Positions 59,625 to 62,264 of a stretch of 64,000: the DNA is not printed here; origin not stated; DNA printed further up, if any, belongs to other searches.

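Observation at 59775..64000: Bacterial-type AddB-like nuclease and nuclease-less UvrD/AddA-like helicase operon in an archaeal chromosome, next to tRNA-Glu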

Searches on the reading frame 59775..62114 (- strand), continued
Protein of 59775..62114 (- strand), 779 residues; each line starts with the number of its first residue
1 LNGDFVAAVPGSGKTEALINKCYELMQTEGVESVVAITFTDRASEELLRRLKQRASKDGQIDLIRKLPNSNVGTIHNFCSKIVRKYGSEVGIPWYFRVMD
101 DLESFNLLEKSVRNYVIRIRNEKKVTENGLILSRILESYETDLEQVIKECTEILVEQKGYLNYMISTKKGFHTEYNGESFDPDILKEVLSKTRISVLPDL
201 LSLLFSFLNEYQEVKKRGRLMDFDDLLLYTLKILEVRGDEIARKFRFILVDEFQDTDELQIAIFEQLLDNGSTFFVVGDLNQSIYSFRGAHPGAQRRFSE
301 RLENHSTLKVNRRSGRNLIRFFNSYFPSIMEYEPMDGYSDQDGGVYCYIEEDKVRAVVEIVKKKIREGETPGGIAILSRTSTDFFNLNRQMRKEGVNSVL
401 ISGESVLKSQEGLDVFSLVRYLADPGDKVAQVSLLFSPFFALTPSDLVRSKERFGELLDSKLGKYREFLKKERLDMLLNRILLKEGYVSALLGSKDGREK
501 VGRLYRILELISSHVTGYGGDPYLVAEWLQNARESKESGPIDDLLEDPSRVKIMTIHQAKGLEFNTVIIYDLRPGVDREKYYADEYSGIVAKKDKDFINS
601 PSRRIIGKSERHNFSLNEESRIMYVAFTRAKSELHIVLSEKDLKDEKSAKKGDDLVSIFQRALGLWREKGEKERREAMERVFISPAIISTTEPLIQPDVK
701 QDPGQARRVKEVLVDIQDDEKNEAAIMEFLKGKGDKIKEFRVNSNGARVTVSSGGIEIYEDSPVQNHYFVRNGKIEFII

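Call 55: search_protein_families(library=pfam, proteins=[P0058, P0059, P0060, P0092, P0131, P0137], max_evalue=1)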
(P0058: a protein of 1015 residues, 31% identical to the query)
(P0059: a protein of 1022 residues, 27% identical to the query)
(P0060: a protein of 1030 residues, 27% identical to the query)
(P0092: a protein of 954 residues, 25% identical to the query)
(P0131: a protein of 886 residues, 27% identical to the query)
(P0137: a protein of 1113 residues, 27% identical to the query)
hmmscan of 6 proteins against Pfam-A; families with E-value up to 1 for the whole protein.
P0058 (1015 aa): 9 families
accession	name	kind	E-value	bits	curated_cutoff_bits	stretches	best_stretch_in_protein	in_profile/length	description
PF00580.27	UvrD-helicase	-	3.3e-59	201.2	23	1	15-413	4-270/271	UvrD/REP helicase N-terminal domain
PF13361.12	UvrD_C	-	4.1e-44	151.9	25.6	2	418-582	2-157/350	UvrD-like helicase C-terminal domain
PF13245.12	AAA_19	-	4e-16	59.8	25.1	1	26-398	13-133/134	AAA domain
PF13538.12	UvrD_C_2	-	8e-11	42.1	27.4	2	682-702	4-24/52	UvrD-like helicase C-terminal domain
PF01443.25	Viral_helicase1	-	0.00072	19.9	21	0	355-399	60-102/228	Viral superfamily 1 RNA helicase core domain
PF13604.12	AAA_30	-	0.00093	19.4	27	1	14-76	3-66/191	AAA domain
PF00270.35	DEAD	-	0.01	16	26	0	25-82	15-71/167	DEAD/DEAH box helicase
PF17150.9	CHASE6_C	-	0.044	14.8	27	1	877-919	5-47/80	C-terminal domain of two-partite extracellular sensor domain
PF16701.10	Ad_Cy_reg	-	0.15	12.3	28.6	1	143-187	2-45/186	Adenylate cyclase regulatory domain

P0059 (1022 aa): 9 families
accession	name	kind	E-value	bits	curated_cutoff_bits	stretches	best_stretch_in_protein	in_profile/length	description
PF00580.27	UvrD-helicase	-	2.2e-51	175.6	23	1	10-402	1-265/271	UvrD/REP helicase N-terminal domain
PF13361.12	UvrD_C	-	3.2e-35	122.6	25.6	2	670-762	283-347/350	UvrD-like helicase C-terminal domain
PF13245.12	AAA_19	-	7.2e-15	55.8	25.1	1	21-393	11-134/134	AAA domain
PF13538.12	UvrD_C_2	-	1.9e-10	40.9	27.4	2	740-760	31-51/52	UvrD-like helicase C-terminal domain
PF01443.25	Viral_helicase1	-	2.9e-06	27.7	21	0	673-700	177-202/228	Viral superfamily 1 RNA helicase core domain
PF12705.13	PDDEXK_1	-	2.5e-05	24.8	22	1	866-1002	28-173/247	PD-(D/E)XK nuclease superfamily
PF13604.12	AAA_30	-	0.00045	20.5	27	1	10-73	2-66/191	AAA domain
PF13087.12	AAA_12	-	0.034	14.2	27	1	671-760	138-190/195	AAA domain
PF12759.13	HTH_Tnp_IS1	-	0.26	11.4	24.9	0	603-620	14-31/46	InsA C-terminal domain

P0060 (1030 aa): 9 families
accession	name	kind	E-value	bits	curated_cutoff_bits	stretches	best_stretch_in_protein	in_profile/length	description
PF00580.27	UvrD-helicase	-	1.1e-52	179.8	23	1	15-409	3-267/271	UvrD/REP helicase N-terminal domain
PF13361.12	UvrD_C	-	1.9e-37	129.9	25.6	2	634-770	240-349/350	UvrD-like helicase C-terminal domain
PF13245.12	AAA_19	-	5.8e-14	52.8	25.1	1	28-398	15-134/134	AAA domain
PF13538.12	UvrD_C_2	-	4.4e-11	42.9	27.4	2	746-766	31-51/52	UvrD-like helicase C-terminal domain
PF01443.25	Viral_helicase1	-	6.3e-06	26.6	21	0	745-767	205-227/228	Viral superfamily 1 RNA helicase core domain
PF12705.13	PDDEXK_1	-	0.00042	20.8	22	1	875-1009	29-172/247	PD-(D/E)XK nuclease superfamily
PF13401.12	AAA_22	-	0.0023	18.7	27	0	350-388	84-122/130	AAA domain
PF13604.12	AAA_30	-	0.016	15.4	27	1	13-77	2-67/191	AAA domain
PF02562.22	PhoH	-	0.029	14.3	27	1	354-393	121-158/205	PhoH-like protein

P0092 (954 aa): 15 families
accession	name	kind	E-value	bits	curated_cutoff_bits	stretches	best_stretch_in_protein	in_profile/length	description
PF00580.27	UvrD-helicase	-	4.5e-63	213.9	23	1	12-452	1-269/271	UvrD/REP helicase N-terminal domain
PF13361.12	UvrD_C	-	3.5e-34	119.2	25.6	1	457-857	1-345/350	UvrD-like helicase C-terminal domain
PF13245.12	AAA_19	-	1.7e-19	70.8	25.1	1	16-439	1-134/134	AAA domain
PF13538.12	UvrD_C_2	-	3.9e-12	46.3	27.4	2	759-782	2-27/52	UvrD-like helicase C-terminal domain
PF01443.25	Viral_helicase1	-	0.00012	22.4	21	0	392-444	58-109/228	Viral superfamily 1 RNA helicase core domain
PF13604.12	AAA_30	-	0.00013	22.2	27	1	14-77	4-67/191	AAA domain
PF11823.13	Se_S_carrier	-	0.00068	19.5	25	1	566-591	4-29/69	Putative Se/S carrier protein-like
PF13401.12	AAA_22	-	0.0018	19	27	1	23-144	4-97/130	AAA domain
PF04851.21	ResIII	-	0.012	16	22.5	1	13-139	12-134/164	Type III restriction enzyme, res subunit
PF00270.35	DEAD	-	0.013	15.7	26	1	25-145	15-132/167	DEAD/DEAH box helicase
PF23394.1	DUF7102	-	0.052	13.9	27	1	741-770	52-81/176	Domain of unknown function (DUF7102)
PF12142.13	PPO1_DWL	-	0.056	13.6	20.8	1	875-896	8-29/52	Polyphenol oxidase middle domain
PF00485.24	PRK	-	0.15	12.3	22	0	26-85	1-66/196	Phosphoribulokinase / Uridine kinase family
PF13087.12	AAA_12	-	0.16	12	27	0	444-494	4-55/195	AAA domain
PF17442.7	U62_UL91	-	0.59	10.6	25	0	454-488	6-40/65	Functional domain of U62 and UL91 proteins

P0131 (886 aa): 10 families
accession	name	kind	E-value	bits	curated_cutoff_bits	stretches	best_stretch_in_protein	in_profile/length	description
PF00580.27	UvrD-helicase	-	4.3e-58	197.6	23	1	5-432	1-267/271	UvrD/REP helicase N-terminal domain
PF13361.12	UvrD_C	-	1.3e-32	114.1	25.6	1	444-834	1-345/350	UvrD-like helicase C-terminal domain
PF13245.12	AAA_19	-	5.8e-19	69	25.1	1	9-421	1-134/134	AAA domain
PF13538.12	UvrD_C_2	-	9e-12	45.1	27.4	2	748-769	2-25/52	UvrD-like helicase C-terminal domain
PF01443.25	Viral_helicase1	-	0.0007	19.9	21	0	796-835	187-227/228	Viral superfamily 1 RNA helicase core domain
PF13604.12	AAA_30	-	0.0014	18.8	27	1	6-78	3-69/191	AAA domain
PF13087.12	AAA_12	-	0.0039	17.2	27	1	744-837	138-193/195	AAA domain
PF13086.12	AAA_11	-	0.0077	16.5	27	1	10-77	11-74/257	AAA domain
PF21445.3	ADDB_N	-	0.012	15.3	26.6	1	322-398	154-222/290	ADDB, N-terminal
PF23268.1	RIN1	-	0.13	13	27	0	808-845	32-69/95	RIN1-like domain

P0137 (1113 aa): 8 families
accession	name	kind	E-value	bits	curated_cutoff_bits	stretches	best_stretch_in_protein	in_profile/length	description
PF00580.27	UvrD-helicase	-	4.6e-58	197.5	23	1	4-421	2-270/271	UvrD/REP helicase N-terminal domain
PF13361.12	UvrD_C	-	5.5e-25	88.9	25.6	2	713-854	235-346/350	UvrD-like helicase C-terminal domain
PF13245.12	AAA_19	-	8.3e-19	68.5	25.1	1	8-407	2-134/134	AAA domain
PF13538.12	UvrD_C_2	-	6.3e-09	36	27.4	2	831-853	29-51/52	UvrD-like helicase C-terminal domain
PF13401.12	AAA_22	-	6.9e-05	23.6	27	1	319-399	52-124/130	AAA domain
PF01443.25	Viral_helicase1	-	0.00013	22.4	21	0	360-410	58-105/228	Viral superfamily 1 RNA helicase core domain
PF13604.12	AAA_30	-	0.0048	17.1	27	0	6-66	5-64/191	AAA domain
PF00270.35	DEAD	-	0.11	12.6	26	1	8-68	5-65/167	DEAD/DEAH box helicase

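Call 56: predict_structure(alignment_id=A4)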
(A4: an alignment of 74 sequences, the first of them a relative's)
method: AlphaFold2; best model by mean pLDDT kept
length: 790 residues; sequences in the alignment: 74
mean_pLDDT: 86.3   pTM: 0.77
mean pLDDT of the five models: 86.3, 85.8, 84.1, 82.8, 80.9
residues with pLDDT >= 90: 421; 70-90: 281; 50-70: 73; < 50: 15
segments of 3 or more residues with pLDDT < 50: 1-3, 491-494, 721-724
pLDDT, mean of each block of 10 residues (from residue 1): 68 90 89 86 88 94 92 87 65 70 89 86 67 71 87 77 86 95 94 95 96 90 93 97 94 94 89 85 92 93 96 92 96 94 92 96 93 90 92 98 94 89 95 94 95 92 94 82 68 63 90 92 88 78 69 87 89 91 75 77 78 88 90 91 92 95 91 81 85 95 94 79 55 90 93 90 57 67 66
secondary structure, 60 per line:
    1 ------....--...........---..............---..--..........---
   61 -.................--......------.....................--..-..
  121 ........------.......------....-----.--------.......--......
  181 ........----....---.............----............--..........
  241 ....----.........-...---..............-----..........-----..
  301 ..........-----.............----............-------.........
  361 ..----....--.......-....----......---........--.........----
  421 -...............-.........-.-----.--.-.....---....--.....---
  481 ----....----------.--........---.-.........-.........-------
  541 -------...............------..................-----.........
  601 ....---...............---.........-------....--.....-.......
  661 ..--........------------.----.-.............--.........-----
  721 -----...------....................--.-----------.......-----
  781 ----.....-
elements in order (helices of 4 or more, strands of 3 or more residues): E7-10 H13-23 E27-29 H30-40 H48-57 H62-78 H81-86 H93-113 H119-128 H135-138 E139-141 H148-151 E166-172 H175-188 E193-196 H200-212 E217-224 H225-228 H231-244 H249-257 H265-278 H284-293 H299-310 H316-328 H333-344 H352-362 E367-370 E373-379 H381-384 E389-394 H399-405 H408-416 H422-436 E438-446 H459-463 E467-470 H473-477 H485-488 H502-509 H515-523 H525-533 H548-562 H569-586 H592-604 H608-622 E626-634 E642-645 E648-652 E654-662 E665-672 H692-704 E707-715 E726-728 H735-754 H769-775 H785-789

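Call 58: fold_search(model_id=the predicted structure, library=pdb)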
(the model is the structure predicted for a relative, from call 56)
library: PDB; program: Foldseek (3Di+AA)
matches with E <= 10: 405; with E <= 0.001: 52
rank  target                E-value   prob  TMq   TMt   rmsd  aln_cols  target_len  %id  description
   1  4cei_B                2.6e-21  1.00  0.53  0.40  10.8      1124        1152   13  Crystal structure of ADPNP-bound AddAB with a forked DNA substrate (released 2014-03-12)
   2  3u4q_B                1.0e-20  1.00  0.50  0.38  10.9      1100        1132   12  Structure of AddAB-DNA complex at 2.8 angstroms (released 2012-03-21)
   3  4cej_B                1.6e-20  1.00  0.51  0.39  11.3      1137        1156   13  Crystal structure of AddAB-DNA-ADPNP complex at 3 Angstrom resolution (released 2014-03-12)
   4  4ceh_B                2.0e-20  1.00  0.51  0.39  10.8      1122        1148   13  Crystal structure of AddAB with a forked DNA substrate (released 2014-03-12)
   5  3u44_B                1.3e-19  1.00  0.51  0.39  11.0      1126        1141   13  Crystal structure of AddAB-DNA complex (released 2012-03-21)
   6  4cej_A                1.1e-14  1.00  0.27  0.20  33.7      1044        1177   12  Crystal structure of AddAB-DNA-ADPNP complex at 3 Angstrom resolution (released 2014-03-12)
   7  4ceh_A                2.7e-14  1.00  0.25  0.19  33.6      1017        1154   12  Crystal structure of AddAB with a forked DNA substrate (released 2014-03-12)
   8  4cei_A                5.5e-14  1.00  0.27  0.20  33.9      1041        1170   12  Crystal structure of ADPNP-bound AddAB with a forked DNA substrate (released 2014-03-12)
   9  3u44_A                5.4e-12  1.00  0.23  0.18  31.3      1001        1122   12  Crystal structure of AddAB-DNA complex (released 2012-03-21)
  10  6ppr_A                1.2e-11  1.00  0.34  0.33  13.6       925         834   11  Cryo-EM structure of AdnA(D934A)-AdnB(D1014A) in complex with AMPPNP and DNA (released 2019-11-20)
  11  1w36_F                5.0e-11  1.00  0.40  0.31  13.6      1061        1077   11  RecBCD:DNA complex (released 2004-11-04)
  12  8b1t_C                7.7e-11  1.00  0.42  0.33  13.2      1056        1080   11  RecBCD-DNA in complex with the phage protein Abc2 (released 2022-12-28)
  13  2is6_A                8.1e-11  1.00  0.30  0.35  15.3       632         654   12  Crystal structure of UvrD-DNA-ADPMgF3 ternary complex (released 2007-01-09)
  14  2is4_B                1.7e-10  1.00  0.30  0.36  15.1       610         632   13  Crystal structure of UvrD-DNA-ADPNP ternary complex (released 2007-01-09)
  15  4c30_F                2.0e-10  1.00  0.31  0.37  14.7       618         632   12  Crystal structure of Deinococcus radiodurans UvrD in complex with DNA, form 2 (released 2013-10-30)
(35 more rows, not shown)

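Call 65: find_encoding_contigs(protein=P0146, flank=5000, max_places=2)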
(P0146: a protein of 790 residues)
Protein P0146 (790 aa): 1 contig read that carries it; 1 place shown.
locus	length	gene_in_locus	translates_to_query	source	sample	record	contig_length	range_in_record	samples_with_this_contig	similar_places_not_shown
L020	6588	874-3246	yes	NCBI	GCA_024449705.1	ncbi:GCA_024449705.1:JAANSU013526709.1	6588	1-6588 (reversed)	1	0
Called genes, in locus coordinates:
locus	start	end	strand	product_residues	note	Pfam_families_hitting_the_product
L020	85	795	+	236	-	-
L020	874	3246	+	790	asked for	PF12705:PDDEXK_1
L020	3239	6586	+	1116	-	?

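Call 66: find_encoding_contigs(protein=P0139, flank=8000, max_places=2)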
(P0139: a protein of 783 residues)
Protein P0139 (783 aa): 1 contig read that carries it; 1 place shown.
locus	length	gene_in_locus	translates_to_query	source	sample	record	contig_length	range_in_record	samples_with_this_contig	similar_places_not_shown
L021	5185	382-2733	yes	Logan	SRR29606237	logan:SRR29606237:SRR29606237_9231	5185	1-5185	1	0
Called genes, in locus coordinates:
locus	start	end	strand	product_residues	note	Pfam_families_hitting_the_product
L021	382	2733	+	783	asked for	PF12705:PDDEXK_1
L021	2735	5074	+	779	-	PF00580:UvrD-helicase, PF01443:Viral_helicase1 (faint), PF13245:AAA_19, PF13361:UvrD_C, PF13538:UvrD_C_2 (faint)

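Call 71: find_related_loci(query=A2, collection=viral_contigs, flank=5000)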
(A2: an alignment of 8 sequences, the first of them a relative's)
Query A2 (790 aa) in viral_contigs; peptide patterns used: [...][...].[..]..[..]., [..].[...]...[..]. (x = any residue, [..] = any of these).
210 stretches matched a pattern, but none encodes a relative of the query by tblastn (E <= 1e-3).

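Call 76: search_protein_families(library=pfam, proteins=[L008:892-2574:-, L008:2610-3866:+, L008:3866-4537:+, L008:4503-4967:-, L008:4952-5998:-, L008:5998-6768:-, L008:14956-15612:-, L008:18993-19541:+, L008:19541-20566:+, L008:20590-21285:-], max_evalue=0.0001)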
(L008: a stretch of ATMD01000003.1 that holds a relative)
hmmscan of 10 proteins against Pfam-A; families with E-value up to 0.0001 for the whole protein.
L008:892-2574:- (561 aa): 2 families
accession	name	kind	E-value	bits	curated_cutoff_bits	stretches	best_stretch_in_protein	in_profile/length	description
PF04055.27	Radical_SAM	-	6.2e-13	49.7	29.5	1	223-388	3-164/166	Radical SAM superfamily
PF02310.24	B12-binding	-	5.5e-10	39.6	32.1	1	37-147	10-115/121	B12 binding domain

L008:2610-3866:+ (419 aa): 3 families
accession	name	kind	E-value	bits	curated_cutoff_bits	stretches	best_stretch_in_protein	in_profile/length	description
PF16653.10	Sacchrp_dh_C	-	1.9e-41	143.4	31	1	165-410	1-265/265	Saccharopine dehydrogenase C-terminal domain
PF03435.24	Sacchrp_dh_NADP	-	1.8e-16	61.1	25.1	1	50-161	1-129/129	Saccharopine dehydrogenase NADP binding domain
PF01262.27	AlaDh_PNT_C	-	6.7e-06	26.1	23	1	48-126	29-111/214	Alanine dehydrogenase/PNT, C-terminal domain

L008:3866-4537:+ (224 aa): 1 family
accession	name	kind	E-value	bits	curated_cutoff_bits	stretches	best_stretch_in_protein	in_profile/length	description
PF01902.24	Diphthami_syn_2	-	4.6e-44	151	23.2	1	1-209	1-217/219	Diphthamide synthase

L008:4503-4967:- (155 aa): 2 families
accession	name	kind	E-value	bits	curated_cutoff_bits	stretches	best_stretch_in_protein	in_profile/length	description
PF22794.1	jr-ZPR1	-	8.5e-13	48.8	27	1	66-151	1-95/125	ZPR1 jelly-roll domain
PF03367.19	Zn_ribbon_ZPR1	-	6.3e-07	29.2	23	1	7-47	8-47/56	ZPR1 zinc-finger domain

L008:4952-5998:- (349 aa): 1 family
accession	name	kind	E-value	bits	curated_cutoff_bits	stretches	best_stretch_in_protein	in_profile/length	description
PF01070.24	FMN_dh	-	2.5e-23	83.1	24.9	2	260-333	269-345/350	FMN-dependent dehydrogenase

L008:5998-6768:- (257 aa): 1 family
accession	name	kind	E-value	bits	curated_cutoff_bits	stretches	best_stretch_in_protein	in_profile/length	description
PF00696.33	AA_kinase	-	1.1e-36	127.1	24.9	1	11-235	1-234/234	Amino acid kinase family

L008:14956-15612:- (219 aa): 0 families

L008:18993-19541:+ (183 aa): 1 family
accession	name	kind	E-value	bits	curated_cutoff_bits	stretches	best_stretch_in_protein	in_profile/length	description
PF00091.31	Tubulin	-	3.9e-07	31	33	0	40-125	95-187/190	Tubulin/FtsZ family, GTPase domain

L008:19541-20566:+ (342 aa): 1 family
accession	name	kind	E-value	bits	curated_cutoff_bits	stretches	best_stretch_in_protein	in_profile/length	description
PF00291.31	PALP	-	9.4e-54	183.2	35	1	39-342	5-295/295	Pyridoxal-phosphate dependent enzyme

L008:20590-21285:- (232 aa): 1 family
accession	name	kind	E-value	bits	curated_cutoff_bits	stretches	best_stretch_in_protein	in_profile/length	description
PF00588.24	SpoU_methylase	-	2.9e-26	92.7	29.7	1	4-154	2-142/142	SpoU rRNA Methylase family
